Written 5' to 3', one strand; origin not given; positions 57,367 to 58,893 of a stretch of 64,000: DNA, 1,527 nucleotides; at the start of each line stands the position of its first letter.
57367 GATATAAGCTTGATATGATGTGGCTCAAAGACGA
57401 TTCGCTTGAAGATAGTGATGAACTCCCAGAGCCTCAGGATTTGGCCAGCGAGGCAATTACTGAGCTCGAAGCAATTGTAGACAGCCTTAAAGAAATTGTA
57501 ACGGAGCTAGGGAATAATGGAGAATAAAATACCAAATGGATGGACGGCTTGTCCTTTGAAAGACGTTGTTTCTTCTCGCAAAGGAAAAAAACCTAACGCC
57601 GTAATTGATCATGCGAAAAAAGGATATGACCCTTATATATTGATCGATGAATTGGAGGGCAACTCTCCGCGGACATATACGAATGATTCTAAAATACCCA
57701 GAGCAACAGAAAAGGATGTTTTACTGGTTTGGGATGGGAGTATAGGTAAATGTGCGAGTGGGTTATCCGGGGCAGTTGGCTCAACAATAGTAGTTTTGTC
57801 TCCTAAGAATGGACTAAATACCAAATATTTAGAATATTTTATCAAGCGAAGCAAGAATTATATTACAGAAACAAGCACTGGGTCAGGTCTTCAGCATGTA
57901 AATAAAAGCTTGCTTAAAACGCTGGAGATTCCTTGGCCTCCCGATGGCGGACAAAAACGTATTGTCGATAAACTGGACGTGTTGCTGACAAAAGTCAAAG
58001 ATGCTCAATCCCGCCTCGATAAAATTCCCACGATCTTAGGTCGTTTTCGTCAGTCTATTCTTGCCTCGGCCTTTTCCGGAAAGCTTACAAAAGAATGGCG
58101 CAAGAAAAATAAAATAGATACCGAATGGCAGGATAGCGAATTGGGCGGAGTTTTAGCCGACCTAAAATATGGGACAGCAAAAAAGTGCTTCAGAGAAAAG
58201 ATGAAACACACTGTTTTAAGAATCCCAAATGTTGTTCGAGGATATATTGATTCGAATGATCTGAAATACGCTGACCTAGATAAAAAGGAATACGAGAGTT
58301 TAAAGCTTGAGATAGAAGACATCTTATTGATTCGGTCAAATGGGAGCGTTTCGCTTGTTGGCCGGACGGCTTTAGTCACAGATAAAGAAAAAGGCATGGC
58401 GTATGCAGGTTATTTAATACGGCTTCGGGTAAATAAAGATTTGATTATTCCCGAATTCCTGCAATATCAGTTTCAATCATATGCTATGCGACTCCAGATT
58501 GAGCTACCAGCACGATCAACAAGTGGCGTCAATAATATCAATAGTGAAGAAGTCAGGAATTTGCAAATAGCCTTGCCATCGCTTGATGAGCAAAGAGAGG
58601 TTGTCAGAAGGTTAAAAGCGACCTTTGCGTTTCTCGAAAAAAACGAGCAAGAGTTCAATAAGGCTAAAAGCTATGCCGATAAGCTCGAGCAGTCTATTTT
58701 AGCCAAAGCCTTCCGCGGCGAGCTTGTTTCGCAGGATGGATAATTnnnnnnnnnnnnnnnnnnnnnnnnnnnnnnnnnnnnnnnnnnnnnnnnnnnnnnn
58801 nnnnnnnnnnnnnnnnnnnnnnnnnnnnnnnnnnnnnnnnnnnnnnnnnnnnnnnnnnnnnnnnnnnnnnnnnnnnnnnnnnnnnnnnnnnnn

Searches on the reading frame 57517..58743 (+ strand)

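Call 50: search_protein_families(library=pfam, proteins=[window:57517-58743:+], max_evalue=0.001)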
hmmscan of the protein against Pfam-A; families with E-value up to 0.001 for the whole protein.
window:57517-58743:+ (408 aa): 1 family
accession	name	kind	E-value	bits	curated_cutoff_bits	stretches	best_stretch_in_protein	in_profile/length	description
PF01420.25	Methylase_S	-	1.6e-32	113.5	22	2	6-158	1-154/168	Type I restriction modification DNA specificity domain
